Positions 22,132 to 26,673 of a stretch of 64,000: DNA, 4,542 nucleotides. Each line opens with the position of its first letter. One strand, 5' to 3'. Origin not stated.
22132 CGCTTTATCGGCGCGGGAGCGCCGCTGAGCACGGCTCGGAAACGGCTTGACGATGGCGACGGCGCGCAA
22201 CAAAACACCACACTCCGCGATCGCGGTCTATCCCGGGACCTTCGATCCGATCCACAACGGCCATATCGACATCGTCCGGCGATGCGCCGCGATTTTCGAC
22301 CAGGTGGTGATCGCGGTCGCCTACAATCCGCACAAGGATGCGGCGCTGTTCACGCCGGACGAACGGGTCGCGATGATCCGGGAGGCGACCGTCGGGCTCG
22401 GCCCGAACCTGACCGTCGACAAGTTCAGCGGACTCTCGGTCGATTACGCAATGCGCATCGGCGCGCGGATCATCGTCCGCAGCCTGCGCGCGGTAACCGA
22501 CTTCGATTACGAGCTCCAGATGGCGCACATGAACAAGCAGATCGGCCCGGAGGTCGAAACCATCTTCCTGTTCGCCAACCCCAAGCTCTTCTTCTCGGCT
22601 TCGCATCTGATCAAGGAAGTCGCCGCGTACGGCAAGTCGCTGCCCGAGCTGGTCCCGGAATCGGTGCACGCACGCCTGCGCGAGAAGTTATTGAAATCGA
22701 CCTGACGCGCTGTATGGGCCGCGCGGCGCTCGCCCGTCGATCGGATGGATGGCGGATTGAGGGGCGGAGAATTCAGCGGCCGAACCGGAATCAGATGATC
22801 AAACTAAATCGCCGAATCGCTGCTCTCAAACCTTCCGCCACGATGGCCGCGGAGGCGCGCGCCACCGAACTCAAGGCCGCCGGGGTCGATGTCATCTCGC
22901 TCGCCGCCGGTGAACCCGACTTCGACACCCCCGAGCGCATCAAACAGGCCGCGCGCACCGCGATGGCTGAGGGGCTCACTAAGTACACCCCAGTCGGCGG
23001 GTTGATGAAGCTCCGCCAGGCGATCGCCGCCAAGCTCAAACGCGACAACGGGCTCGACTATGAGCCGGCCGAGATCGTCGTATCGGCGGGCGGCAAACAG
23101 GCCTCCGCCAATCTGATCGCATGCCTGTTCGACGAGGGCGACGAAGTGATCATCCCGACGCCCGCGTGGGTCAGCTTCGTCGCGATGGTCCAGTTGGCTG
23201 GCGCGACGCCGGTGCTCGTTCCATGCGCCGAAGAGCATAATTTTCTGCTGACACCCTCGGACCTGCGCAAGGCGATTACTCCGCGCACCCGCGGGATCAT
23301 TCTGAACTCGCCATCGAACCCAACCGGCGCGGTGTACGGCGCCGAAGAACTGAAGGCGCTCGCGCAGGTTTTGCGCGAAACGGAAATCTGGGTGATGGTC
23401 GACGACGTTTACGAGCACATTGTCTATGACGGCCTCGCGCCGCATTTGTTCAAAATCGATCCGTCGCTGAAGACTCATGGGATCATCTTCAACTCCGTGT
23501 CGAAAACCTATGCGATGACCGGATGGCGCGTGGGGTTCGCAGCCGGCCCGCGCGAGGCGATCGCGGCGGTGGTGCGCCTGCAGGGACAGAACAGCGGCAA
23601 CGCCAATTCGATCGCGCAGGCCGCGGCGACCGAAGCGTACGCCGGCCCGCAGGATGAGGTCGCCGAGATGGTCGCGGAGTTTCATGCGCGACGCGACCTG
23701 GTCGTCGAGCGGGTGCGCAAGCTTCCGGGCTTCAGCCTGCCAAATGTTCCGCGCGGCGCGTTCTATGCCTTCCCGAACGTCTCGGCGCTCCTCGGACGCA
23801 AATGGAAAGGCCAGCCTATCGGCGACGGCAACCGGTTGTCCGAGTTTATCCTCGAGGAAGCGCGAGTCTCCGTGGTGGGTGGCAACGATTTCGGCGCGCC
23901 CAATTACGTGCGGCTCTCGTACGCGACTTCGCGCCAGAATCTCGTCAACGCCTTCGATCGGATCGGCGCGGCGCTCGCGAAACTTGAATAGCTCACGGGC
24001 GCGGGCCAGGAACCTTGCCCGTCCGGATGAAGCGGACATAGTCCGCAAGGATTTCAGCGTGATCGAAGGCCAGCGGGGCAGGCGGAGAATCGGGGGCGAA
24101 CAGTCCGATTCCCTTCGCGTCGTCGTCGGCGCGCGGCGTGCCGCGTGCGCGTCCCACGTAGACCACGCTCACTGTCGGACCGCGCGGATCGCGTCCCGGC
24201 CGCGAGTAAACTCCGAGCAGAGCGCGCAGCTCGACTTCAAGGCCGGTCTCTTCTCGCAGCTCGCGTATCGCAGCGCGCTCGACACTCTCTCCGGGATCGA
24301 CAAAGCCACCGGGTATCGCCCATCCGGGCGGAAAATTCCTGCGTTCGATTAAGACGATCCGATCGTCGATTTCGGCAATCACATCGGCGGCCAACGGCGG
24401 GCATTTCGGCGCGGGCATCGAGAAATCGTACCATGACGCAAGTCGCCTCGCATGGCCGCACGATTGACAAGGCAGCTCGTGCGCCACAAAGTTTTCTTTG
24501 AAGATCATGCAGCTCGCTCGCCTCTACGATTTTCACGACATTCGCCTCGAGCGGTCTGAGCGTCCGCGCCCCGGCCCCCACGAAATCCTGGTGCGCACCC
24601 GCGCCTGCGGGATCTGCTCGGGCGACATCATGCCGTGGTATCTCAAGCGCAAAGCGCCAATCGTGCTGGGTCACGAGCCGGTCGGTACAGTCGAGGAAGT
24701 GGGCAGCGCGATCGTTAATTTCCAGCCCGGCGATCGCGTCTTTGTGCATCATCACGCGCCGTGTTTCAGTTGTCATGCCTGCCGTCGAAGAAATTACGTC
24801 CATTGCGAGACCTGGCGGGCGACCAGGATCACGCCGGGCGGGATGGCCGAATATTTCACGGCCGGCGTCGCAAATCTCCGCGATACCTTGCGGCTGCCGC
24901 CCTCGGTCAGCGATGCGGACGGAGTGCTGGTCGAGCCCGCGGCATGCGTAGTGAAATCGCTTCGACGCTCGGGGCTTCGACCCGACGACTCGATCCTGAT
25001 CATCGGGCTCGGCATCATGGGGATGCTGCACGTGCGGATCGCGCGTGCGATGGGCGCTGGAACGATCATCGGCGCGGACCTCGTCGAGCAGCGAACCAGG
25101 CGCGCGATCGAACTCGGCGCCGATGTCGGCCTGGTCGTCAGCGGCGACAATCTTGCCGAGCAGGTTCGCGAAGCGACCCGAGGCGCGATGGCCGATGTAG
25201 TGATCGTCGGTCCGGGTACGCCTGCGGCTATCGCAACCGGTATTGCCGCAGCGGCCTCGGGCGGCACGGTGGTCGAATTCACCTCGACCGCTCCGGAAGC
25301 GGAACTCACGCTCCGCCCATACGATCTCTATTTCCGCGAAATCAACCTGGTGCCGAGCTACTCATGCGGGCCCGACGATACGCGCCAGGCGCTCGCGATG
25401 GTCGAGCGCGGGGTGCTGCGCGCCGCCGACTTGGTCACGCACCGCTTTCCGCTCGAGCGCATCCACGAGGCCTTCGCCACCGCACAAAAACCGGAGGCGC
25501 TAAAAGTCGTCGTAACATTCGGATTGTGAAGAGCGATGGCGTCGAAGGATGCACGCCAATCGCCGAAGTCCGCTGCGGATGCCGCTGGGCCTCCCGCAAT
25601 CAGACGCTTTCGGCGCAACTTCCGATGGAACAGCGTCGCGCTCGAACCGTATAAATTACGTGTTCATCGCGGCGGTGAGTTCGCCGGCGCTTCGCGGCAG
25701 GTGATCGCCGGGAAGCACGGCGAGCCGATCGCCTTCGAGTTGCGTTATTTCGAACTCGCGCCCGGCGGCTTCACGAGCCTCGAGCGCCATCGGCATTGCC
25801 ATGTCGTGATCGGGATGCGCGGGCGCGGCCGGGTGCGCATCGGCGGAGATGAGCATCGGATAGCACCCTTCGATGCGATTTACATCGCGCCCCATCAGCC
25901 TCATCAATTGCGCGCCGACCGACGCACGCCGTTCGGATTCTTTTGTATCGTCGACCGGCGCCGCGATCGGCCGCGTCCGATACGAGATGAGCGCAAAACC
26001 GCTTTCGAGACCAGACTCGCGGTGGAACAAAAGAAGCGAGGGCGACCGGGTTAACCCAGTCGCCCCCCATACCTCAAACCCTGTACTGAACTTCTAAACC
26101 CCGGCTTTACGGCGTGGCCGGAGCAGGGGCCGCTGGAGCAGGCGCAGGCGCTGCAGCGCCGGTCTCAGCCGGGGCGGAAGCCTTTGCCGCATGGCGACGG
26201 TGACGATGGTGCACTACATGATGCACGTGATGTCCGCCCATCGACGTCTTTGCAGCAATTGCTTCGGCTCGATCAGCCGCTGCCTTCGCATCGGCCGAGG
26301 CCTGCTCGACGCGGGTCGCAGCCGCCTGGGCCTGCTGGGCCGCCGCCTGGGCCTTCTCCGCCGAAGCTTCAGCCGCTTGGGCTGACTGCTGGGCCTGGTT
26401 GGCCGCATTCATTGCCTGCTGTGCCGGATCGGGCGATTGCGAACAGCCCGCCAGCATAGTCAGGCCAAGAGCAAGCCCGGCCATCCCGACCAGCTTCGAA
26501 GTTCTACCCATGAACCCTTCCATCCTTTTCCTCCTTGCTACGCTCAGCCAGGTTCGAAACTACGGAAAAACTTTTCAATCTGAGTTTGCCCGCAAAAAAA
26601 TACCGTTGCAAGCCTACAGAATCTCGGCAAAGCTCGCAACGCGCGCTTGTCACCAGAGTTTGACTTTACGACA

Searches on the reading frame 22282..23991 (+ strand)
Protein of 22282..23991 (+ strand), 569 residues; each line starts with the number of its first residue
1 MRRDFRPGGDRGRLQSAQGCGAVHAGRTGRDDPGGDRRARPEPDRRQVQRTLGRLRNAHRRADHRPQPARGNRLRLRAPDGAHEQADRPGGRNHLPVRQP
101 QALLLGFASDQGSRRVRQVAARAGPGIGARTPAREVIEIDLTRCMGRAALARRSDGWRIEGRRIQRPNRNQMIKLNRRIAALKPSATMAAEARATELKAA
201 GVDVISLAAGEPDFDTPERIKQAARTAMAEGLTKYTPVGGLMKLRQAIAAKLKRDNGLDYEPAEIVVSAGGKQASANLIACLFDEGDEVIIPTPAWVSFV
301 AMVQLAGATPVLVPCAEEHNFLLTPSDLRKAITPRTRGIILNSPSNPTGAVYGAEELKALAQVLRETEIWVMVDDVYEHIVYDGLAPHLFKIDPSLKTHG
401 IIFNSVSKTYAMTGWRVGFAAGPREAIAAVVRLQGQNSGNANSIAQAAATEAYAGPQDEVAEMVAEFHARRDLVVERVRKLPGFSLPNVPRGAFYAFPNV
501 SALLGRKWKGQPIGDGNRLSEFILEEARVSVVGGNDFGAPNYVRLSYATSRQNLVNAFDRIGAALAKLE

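Call 88: search_protein_families(library=pfam, proteins=[window:22282-23991:+], max_evalue=0.001)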
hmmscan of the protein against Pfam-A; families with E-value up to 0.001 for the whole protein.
window:22282-23991:+ (569 aa): 4 families
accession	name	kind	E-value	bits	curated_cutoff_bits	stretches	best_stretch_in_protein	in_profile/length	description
PF00155.27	Aminotran_1_2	-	4.8e-73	246.9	19.7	1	203-561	2-361/361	Aminotransferase class I and II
PF01041.23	DegT_DnrJ_EryC1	-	9.2e-11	42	19.8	1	265-374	43-145/360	DegT/DnrJ/EryC1/StrS aminotransferase family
PF01053.26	Cys_Met_Meta_PP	-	2.1e-06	27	27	1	264-377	69-176/381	Cys/Met metabolism PLP-dependent enzyme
PF00266.25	Aminotran_5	-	7.8e-06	25.5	21.5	1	263-376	62-177/371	Aminotransferase class-V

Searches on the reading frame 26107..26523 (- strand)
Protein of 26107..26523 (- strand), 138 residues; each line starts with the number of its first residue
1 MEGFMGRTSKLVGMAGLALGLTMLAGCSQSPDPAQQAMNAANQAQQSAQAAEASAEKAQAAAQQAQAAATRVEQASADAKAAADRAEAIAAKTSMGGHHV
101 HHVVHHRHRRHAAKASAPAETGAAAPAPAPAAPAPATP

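Call 7: search_protein_families(library=pfam, proteins=[window:26107-26523:-], max_evalue=0.01)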
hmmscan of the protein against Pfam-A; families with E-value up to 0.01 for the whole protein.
window:26107-26523:- (138 aa): 0 families

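Call 17: find_homologous_proteins(query=window:26107-26523:-, max_evalue=0.01)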
Query window:26107-26523:- (138 aa): 41 proteins with E <= 0.01 among 8000 candidates.
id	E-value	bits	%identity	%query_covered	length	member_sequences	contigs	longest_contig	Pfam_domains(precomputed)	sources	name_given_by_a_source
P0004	4.3e-32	129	69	70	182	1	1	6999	-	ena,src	-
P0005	1.9e-31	127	66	80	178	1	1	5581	-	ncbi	-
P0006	6.5e-31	125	55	92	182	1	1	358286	-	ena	-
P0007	1.2e-29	121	72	69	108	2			-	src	-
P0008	1.4e-29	121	67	67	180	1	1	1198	-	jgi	jgi:hypothetical protein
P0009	2.5e-29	120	64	67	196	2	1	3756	-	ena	-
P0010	3.7e-28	116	64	67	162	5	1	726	-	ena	-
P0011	1.8e-27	114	65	74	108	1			-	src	-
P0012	2.0e-27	114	63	79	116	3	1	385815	-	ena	-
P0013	2.0e-27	114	56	94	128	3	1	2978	-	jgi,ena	jgi:hypothetical protein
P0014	4.0e-27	113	66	70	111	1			-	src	-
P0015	9.8e-27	112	57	91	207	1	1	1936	-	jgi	jgi:hypothetical protein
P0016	1.0e-26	112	64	54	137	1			-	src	-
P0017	1.1e-26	112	62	54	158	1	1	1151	-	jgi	jgi:hypothetical protein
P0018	2.5e-26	110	63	77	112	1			-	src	-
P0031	1.8e-21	95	-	-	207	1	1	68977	-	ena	-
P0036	3.1e-19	88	56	70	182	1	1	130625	-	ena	-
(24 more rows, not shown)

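Call 19: find_encoding_contigs(protein=P0006, flank=10000, max_places=2)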
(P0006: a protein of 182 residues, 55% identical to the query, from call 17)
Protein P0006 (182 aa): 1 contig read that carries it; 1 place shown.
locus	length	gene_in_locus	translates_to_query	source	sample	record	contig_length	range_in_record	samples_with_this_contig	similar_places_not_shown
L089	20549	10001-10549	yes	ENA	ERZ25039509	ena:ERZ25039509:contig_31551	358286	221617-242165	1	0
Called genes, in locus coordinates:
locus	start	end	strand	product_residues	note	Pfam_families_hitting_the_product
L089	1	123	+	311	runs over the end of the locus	PF00291:PALP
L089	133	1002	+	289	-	PF02540:NAD_synthase (weak)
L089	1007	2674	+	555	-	PF20154:LNT_N (weak), PF00795:CN_hydrolase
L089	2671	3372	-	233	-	PF01128:IspD, PF12804:NTP_transf_3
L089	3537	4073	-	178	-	PF02559:CarD_TRCF_RID, PF21095:CarD_C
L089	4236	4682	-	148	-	PF13527:Acetyltransf_9 (faint), PF00583:Acetyltransf_1, PF13673:Acetyltransf_10, PF13508:Acetyltransf_7, PF08445:FR47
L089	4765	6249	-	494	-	PF12838:Fer4_7 (weak)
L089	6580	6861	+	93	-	-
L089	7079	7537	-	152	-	-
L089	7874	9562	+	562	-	-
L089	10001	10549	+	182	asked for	-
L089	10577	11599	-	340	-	PF08240:ADH_N, PF00107:ADH_zinc_N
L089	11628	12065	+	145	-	PF00293:NUDIX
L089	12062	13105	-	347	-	PF09594:GT87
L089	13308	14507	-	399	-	PF00155:Aminotran_1_2, PF01041:DegT_DnrJ_EryC1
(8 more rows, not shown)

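Call 20: find_encoding_contigs(protein=P0036, flank=10000, max_places=2)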
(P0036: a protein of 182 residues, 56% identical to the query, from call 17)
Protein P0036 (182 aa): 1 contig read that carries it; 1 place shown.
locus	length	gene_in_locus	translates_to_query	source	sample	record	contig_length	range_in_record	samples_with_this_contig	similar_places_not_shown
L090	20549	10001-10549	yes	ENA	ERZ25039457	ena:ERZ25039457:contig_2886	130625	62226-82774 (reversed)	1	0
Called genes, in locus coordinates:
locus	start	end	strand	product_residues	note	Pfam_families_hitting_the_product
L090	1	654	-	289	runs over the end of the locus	PF01435:Peptidase_M48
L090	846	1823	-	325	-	PF01075:Glyco_transf_9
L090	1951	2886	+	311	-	PF00291:PALP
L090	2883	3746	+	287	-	PF02540:NAD_synthase (weak)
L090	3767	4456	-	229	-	PF01128:IspD, PF12804:NTP_transf_3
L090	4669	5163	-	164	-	PF02559:CarD_TRCF_RID, PF21095:CarD_C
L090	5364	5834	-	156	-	PF00583:Acetyltransf_1, PF13508:Acetyltransf_7, PF13673:Acetyltransf_10, PF08445:FR47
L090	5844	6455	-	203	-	-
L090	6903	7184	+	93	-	-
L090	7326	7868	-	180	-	-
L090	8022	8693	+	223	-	PF00118:Cpn60_TCP1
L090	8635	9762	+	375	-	-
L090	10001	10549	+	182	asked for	-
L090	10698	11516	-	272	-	PF08240:ADH_N, PF16912:Glu_dehyd_C (weak), PF00107:ADH_zinc_N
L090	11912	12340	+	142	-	PF00293:NUDIX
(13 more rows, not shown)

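Call 21: find_encoding_contigs(protein=P0031, flank=10000, max_places=2)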
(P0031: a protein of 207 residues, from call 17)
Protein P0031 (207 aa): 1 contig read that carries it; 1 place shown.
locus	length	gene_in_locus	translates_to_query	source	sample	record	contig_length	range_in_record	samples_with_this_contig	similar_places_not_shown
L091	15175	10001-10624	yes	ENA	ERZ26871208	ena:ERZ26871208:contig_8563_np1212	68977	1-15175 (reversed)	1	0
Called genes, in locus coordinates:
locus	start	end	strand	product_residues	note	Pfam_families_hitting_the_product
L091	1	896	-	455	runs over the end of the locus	PF07044:DUF1329, PF17131:TP_0789-like (faint)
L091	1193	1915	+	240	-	PF01569:PAP2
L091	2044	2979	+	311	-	PF00291:PALP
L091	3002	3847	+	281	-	-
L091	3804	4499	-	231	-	PF01128:IspD, PF12804:NTP_transf_3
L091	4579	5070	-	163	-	PF02559:CarD_TRCF_RID, PF21095:CarD_C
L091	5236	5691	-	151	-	PF13527:Acetyltransf_9 (faint), PF00583:Acetyltransf_1, PF13673:Acetyltransf_10, PF13508:Acetyltransf_7, PF08445:FR47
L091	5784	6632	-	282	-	-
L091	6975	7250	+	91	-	-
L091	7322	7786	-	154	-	-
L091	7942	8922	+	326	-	PF00118:Cpn60_TCP1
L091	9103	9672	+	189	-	-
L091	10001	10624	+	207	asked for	-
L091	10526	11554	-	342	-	PF08240:ADH_N, PF00107:ADH_zinc_N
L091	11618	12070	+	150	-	PF00293:NUDIX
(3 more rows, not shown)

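Call 32: find_related_loci(query=A1, collection=metagenome_contigs, flank=4000)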
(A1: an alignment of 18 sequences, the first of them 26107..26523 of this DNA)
Query A1 (138 aa) in metagenome_contigs; peptide patterns used: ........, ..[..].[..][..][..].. (x = any residue, [..] = any of these).
599 stretches matched a pattern (row limit reached: there are more); 79 encode a relative of the query (tblastn E <= 1e-3); 79 distinct loci.
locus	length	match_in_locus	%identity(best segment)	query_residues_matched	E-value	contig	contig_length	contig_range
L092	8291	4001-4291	81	1-97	1e-26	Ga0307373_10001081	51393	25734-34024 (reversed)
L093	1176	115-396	94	1-94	1e-19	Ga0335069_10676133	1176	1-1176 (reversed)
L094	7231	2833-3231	82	1-133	1e-18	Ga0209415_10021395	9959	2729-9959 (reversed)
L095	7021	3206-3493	69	1-96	5e-18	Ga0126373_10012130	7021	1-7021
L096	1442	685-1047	56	1-121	5e-18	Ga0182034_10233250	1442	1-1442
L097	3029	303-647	57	1-115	3e-17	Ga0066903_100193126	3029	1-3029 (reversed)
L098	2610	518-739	62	1-74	3e-17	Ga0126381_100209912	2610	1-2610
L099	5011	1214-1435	61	1-74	1e-16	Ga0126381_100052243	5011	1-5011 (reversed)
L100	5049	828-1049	61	1-74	1e-16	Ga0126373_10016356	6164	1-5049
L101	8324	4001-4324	63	1-105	2e-16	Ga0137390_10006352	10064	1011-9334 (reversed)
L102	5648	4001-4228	75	1-74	2e-14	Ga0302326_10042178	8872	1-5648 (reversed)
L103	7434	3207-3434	75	1-74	2e-14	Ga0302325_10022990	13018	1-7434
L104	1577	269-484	59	1-74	8e-14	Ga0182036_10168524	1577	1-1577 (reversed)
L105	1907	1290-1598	69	1-101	9e-14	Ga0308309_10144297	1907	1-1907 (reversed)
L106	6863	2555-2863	69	1-101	1e-13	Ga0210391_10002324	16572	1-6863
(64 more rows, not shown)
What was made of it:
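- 26107..26523 (-): Alanine-zipper lipoprotein. It has a lipobox (LAGC), one long helix and a disordered tail that ends ...PAPATP. 41 protein hits (call 17) and 79 metagenome loci (call 32).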

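Call 57: search_solved_structures(query=A1, max_evalue=1)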
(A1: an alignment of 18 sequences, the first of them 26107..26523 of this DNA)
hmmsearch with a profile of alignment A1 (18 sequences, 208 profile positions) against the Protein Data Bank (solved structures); distinct sequences matched with E-value up to 1: 15.
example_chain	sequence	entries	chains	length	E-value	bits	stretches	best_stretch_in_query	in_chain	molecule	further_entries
5cwq_A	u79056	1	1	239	0.0098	19.1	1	63-108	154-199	Designed helical repeat protein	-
7ew2_R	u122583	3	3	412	0.11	15.6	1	148-197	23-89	Sphingosine 1-phosphate receptor 3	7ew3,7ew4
6h7a_A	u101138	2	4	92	0.21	14.7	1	150-176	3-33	PABP1 domain J | Polyadenylate-binding protein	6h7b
9kty_C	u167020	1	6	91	0.26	14.4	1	148-162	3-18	Cytotoxic granule associated RNA binding protein TIA1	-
7sps_A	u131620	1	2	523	0.28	14.3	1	150-191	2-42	Solute carrier family 2, facilitated glucose transporter member 3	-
7spt_A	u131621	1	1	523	0.28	14.3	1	150-191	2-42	Solute carrier family 2, facilitated glucose transporter member 3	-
4jhs_A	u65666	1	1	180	0.28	14.3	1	149-185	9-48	Beta-2-glycoprotein 1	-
9ktz_B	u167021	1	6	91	0.3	14.2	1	148-162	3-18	Cytotoxic granule associated RNA binding protein TIA1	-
8b6e_A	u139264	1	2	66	0.45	13.7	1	151-183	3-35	sCTP-23166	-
2yln_A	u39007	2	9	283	0.5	13.5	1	150-189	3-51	PUTATIVE ABC TRANSPORTER, PERIPLASMIC BINDING PROTEIN, AMINO ACID | ABC TRANSPORTER, PERIPLASMIC BINDING PROTEIN, AMINO ACID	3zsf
8pjk_R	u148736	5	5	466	0.62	13.2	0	149-177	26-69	5-hydroxytryptamine receptor 1A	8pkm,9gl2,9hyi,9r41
5jhj_A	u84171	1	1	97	0.9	12.7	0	152-189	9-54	Antivirulence protein AVR-Pia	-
8fmz_A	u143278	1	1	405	0.92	12.6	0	151-183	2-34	Neurotensin receptor type 1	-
8fn0_A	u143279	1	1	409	0.92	12.6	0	151-183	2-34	Neurotensin receptor type 1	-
5mvz_U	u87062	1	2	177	0.98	12.5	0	149-176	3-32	Interleukin-1 beta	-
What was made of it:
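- Tried and rejected: The PDB sequence search for the lipoprotein family returned only His-tag and low-complexity artefacts (call 57).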

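Call 59: search_protein_families(library=ncbifam, proteins=[window:26107-26523:-], max_evalue=0.1)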
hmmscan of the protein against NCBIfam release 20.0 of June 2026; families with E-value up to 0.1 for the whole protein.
window:26107-26523:- (138 aa): 4 families
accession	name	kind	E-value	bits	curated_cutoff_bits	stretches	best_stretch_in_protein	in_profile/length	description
NF040598.1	Ala_zip_lipo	subfamily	0.00099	19.6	43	1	12-92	3-86/90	Lpp/OprI family alanine-zipper lipoprotein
NF002353.0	PRK01318.1-4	equivalog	0.027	13.1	365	1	34-117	35-119/596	membrane protein insertase YidC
TIGR04211.1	SH3_and_anchor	equivalog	0.09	12.4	65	0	36-92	84-140/198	TIGR04211 family SH3 domain-containing protein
NF053689.1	BamJ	equivalog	0.096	12.9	100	0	14-93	9-84/184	BamJ family beta-barrel-assembly machinery protein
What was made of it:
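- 26107..26523 (-): The Lpp/OprI NCBIfam hit is sub-threshold (call 59).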

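Call 71: predict_structure(alignment_id=A1)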
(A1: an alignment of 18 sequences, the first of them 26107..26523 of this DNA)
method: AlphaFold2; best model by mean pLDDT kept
length: 138 residues; sequences in the alignment: 18
mean_pLDDT: 72.8   pTM: 0.38
mean pLDDT of the five models: 72.8, 71.1, 70.1, 69.7, 60.2
residues with pLDDT >= 90: 56; 70-90: 10; 50-70: 46; < 50: 26
segments of 3 or more residues with pLDDT < 50: 107-125
pLDDT, mean of each block of 10 residues (from residue 1): 56 64 65 88 93 94 96 97 95 73 49 44 46 55
secondary structure, 60 per line:
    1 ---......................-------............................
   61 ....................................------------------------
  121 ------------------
elements in order: H4-25 H33-96
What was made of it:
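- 26107..26523 (-): AlphaFold2 gives a helix at 33-96 with pLDDT above 90 and a tail at 97-138 below 50 (call 71).
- On Lpp/OprI alanine-zipper lipoprotein (NF040598): Helix at 33-96 with pLDDT above 90 (call 71).
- The lipoprotein block lies in a disordered tail directly after a confident helix (call 71).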
